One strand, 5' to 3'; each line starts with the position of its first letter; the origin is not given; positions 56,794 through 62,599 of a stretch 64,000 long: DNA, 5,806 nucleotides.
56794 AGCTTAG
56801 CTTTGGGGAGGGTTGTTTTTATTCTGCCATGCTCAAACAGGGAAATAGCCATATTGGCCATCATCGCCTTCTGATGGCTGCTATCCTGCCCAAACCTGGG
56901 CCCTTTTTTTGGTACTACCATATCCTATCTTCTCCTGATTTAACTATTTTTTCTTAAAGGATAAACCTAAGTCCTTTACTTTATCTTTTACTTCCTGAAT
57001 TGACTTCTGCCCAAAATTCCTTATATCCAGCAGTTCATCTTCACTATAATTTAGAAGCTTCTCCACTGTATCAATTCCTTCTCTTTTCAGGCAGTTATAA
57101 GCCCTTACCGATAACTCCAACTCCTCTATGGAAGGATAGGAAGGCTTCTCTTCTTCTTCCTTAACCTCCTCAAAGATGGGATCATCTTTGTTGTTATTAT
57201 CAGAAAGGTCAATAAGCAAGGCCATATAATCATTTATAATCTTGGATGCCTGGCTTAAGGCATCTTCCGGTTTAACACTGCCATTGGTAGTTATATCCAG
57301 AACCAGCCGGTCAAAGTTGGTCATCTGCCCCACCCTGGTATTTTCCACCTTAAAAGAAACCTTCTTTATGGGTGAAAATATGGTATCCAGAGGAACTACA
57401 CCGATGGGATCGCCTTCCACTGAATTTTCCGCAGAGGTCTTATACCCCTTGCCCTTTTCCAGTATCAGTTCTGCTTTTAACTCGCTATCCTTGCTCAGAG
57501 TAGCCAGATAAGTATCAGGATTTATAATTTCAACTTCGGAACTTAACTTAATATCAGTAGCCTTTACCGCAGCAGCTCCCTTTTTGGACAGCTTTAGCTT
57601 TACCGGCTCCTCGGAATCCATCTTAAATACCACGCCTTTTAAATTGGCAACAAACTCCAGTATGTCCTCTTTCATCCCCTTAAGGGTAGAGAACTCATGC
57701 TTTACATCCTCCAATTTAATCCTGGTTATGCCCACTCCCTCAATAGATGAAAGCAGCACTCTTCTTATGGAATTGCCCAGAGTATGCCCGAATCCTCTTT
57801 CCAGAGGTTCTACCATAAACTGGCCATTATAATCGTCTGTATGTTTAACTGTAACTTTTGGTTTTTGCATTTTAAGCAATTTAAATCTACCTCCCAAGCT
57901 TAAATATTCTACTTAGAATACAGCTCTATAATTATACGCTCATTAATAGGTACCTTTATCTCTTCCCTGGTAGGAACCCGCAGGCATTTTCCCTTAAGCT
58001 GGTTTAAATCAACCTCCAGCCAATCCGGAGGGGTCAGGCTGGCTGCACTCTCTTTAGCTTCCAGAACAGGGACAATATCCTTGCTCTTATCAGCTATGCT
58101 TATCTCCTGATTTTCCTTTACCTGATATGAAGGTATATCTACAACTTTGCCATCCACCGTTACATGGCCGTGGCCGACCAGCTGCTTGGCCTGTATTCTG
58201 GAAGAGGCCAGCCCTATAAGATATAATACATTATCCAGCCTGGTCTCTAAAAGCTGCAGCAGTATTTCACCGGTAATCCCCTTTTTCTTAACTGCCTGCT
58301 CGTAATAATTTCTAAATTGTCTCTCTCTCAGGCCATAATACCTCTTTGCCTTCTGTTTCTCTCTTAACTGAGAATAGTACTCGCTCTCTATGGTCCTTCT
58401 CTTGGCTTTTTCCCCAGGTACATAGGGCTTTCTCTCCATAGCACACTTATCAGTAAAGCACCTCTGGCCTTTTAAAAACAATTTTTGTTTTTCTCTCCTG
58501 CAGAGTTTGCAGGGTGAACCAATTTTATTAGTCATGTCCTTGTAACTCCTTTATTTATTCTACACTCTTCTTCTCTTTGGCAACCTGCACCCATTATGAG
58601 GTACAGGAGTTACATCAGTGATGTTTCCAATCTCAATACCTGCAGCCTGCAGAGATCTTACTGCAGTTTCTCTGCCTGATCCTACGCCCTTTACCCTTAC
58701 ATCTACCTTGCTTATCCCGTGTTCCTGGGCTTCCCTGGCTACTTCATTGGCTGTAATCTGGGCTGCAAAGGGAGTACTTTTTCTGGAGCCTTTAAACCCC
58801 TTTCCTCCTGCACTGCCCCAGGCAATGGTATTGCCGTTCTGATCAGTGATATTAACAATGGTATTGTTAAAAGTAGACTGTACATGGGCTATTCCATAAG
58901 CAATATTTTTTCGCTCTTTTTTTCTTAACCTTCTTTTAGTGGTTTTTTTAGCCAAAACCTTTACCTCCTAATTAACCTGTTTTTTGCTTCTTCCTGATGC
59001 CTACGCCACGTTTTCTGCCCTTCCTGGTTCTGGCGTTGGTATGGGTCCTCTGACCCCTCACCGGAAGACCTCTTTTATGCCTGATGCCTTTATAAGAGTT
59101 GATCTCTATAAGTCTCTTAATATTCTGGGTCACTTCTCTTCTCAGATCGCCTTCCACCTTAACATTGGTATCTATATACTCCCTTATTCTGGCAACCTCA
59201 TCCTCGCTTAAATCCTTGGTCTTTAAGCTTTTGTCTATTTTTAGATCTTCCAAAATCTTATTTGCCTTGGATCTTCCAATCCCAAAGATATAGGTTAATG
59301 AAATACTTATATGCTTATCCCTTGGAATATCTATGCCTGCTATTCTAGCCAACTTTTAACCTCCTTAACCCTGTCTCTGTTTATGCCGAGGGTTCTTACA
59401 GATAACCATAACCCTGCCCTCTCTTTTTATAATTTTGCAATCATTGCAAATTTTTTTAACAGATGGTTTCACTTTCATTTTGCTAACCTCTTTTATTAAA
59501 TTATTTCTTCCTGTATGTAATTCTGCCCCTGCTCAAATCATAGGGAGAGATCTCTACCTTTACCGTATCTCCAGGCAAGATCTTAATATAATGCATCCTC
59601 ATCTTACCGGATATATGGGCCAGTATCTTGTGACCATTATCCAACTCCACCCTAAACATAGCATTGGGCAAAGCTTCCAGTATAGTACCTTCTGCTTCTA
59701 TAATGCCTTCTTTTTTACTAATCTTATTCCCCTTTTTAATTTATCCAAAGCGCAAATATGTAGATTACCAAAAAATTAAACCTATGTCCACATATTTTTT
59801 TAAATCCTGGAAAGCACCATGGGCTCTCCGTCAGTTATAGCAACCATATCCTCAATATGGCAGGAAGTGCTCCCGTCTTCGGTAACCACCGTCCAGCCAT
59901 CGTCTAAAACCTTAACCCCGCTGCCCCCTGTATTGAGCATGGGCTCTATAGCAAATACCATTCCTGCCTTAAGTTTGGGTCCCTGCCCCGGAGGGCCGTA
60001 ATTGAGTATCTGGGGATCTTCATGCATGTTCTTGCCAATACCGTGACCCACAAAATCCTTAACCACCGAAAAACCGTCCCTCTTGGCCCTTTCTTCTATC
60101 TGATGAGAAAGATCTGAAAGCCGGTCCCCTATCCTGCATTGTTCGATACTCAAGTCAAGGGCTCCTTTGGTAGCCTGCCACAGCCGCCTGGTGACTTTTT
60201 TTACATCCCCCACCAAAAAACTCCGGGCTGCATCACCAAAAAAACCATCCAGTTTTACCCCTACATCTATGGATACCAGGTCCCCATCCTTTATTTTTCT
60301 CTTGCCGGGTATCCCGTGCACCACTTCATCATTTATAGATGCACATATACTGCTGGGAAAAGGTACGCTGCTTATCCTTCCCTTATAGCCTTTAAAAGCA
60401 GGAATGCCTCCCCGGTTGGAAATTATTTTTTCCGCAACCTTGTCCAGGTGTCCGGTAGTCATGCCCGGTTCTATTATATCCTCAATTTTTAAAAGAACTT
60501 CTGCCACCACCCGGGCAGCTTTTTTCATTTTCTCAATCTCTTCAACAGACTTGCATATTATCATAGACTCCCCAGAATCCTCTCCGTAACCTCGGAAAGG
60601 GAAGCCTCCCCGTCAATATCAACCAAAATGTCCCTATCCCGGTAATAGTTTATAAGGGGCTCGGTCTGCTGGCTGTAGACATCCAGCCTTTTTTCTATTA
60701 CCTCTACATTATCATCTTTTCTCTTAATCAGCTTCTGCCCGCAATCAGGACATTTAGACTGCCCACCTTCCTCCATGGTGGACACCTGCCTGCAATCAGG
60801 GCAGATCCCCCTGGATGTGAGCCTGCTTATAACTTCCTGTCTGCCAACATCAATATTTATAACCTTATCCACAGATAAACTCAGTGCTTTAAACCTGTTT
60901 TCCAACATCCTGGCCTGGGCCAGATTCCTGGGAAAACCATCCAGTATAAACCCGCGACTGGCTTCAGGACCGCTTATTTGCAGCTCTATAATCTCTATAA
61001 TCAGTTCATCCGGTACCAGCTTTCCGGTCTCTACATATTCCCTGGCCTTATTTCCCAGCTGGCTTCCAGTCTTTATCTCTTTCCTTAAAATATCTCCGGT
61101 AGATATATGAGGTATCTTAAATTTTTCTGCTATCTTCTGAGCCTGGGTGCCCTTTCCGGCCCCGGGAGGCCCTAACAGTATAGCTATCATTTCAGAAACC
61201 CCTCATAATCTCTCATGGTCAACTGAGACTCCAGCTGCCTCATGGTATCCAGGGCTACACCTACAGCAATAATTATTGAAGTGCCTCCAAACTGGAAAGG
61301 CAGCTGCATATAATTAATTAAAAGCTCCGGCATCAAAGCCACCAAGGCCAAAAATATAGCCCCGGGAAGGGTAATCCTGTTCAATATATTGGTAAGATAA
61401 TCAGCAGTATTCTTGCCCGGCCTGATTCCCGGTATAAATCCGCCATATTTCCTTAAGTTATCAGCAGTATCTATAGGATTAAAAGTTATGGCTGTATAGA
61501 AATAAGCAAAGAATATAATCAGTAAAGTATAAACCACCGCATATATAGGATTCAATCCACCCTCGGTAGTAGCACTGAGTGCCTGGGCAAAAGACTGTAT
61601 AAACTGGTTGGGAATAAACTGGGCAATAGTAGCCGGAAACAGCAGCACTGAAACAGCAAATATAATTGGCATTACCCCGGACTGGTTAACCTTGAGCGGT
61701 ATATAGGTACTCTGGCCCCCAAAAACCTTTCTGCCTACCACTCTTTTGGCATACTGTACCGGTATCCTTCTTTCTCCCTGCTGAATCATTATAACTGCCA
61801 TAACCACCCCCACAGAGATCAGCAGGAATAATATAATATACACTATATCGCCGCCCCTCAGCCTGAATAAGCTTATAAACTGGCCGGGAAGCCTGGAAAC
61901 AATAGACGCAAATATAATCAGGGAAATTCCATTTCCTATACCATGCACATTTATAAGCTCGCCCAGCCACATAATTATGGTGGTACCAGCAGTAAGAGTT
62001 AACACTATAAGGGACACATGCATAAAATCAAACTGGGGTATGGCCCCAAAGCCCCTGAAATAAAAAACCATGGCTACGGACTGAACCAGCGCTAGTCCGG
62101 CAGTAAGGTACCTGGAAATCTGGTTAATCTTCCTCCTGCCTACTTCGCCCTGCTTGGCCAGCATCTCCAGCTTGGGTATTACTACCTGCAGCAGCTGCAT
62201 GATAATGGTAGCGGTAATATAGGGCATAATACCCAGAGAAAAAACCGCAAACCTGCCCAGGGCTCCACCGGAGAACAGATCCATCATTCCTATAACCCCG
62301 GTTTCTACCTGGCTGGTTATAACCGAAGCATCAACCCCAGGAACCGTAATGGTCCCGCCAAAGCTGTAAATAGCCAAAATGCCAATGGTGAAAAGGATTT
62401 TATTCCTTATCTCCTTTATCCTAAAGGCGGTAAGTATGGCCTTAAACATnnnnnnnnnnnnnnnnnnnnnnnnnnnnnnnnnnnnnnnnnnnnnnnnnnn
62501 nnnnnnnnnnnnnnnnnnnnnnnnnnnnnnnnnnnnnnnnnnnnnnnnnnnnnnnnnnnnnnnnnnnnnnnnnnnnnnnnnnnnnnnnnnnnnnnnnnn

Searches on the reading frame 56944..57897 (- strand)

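Call 39: search_protein_families(library=pfam, proteins=[window:56944-57897:-], max_evalue=0.00001)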
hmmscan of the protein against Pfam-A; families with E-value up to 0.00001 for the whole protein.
window:56944-57897:- (317 aa): 3 families
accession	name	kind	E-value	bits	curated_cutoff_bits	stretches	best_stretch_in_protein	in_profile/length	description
PF01000.31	RNA_pol_A_bac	-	7.6e-31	107.2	33.9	1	60-175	1-119/119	RNA polymerase Rpb3/RpoA insert domain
PF03118.21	RNA_pol_A_CTD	-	1.5e-25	89.2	23.8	1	246-308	4-66/67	Bacterial RNA polymerase, alpha chain C terminal domain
PF01193.29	RNA_pol_L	-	1.2e-23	83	24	1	30-223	1-72/74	RNA polymerase Rpb3/Rpb11 dimerisation domain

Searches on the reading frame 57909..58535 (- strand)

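Call 39: search_protein_families(library=pfam, proteins=[window:57909-58535:-], max_evalue=0.00001)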
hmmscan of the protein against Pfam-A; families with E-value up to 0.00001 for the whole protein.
window:57909-58535:- (208 aa): 2 families
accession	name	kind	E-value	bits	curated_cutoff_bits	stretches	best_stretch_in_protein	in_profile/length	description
PF00163.24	Ribosomal_S4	-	1.1e-28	100.2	23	1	5-97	3-95/95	Ribosomal protein S4/S9 N-terminal domain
PF01479.30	S4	-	1.4e-18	66.8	22.8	1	99-145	2-48/48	S4 domain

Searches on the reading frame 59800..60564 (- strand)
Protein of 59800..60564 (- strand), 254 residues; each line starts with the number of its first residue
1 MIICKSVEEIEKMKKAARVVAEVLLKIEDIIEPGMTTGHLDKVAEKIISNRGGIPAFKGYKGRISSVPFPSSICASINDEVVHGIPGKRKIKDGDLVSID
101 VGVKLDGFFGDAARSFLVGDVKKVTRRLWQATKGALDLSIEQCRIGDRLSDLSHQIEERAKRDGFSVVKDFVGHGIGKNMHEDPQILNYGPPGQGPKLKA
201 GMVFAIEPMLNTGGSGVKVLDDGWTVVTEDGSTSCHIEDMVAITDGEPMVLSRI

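Call 39: search_protein_families(library=pfam, proteins=[window:59800-60564:-], max_evalue=0.00001)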
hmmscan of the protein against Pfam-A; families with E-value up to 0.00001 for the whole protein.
window:59800-60564:- (254 aa): 1 family
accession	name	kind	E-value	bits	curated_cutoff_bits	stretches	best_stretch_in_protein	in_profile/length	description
PF00557.29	Peptidase_M24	-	6.6e-51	173.5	23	1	11-245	1-208/208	Metallopeptidase family M24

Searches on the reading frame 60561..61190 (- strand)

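Call 39: search_protein_families(library=pfam, proteins=[window:60561-61190:-], max_evalue=0.00001)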
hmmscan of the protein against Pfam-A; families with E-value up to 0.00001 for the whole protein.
window:60561-61190:- (209 aa): 2 families
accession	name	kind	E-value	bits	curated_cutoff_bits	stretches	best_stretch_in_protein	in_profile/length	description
PF00406.28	ADK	-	5.9e-53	179.5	26.8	1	5-186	1-149/151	Adenylate kinase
PF13207.12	AAA_17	-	5.9e-28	98.3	27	1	6-126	1-121/136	AAA domain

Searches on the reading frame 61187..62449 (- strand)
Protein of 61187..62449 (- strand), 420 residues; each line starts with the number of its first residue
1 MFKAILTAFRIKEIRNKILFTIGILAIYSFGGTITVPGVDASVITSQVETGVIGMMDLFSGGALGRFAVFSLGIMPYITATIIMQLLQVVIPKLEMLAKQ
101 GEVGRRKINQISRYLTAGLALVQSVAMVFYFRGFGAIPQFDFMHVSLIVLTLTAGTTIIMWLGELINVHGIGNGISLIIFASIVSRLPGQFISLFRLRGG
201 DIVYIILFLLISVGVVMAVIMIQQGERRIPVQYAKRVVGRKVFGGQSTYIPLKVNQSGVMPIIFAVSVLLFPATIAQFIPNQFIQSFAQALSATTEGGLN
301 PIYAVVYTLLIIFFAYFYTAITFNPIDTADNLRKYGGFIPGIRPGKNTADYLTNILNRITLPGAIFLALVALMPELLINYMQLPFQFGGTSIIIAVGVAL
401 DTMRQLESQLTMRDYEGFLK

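Call 39: search_protein_families(library=pfam, proteins=[window:61187-62449:-], max_evalue=0.00001)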
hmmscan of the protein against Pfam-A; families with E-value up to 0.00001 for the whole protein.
window:61187-62449:- (420 aa): 1 family
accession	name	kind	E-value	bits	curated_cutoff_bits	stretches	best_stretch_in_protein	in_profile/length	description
PF00344.25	SecY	-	9.5e-117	390.2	32.2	1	69-403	2-306/306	SecY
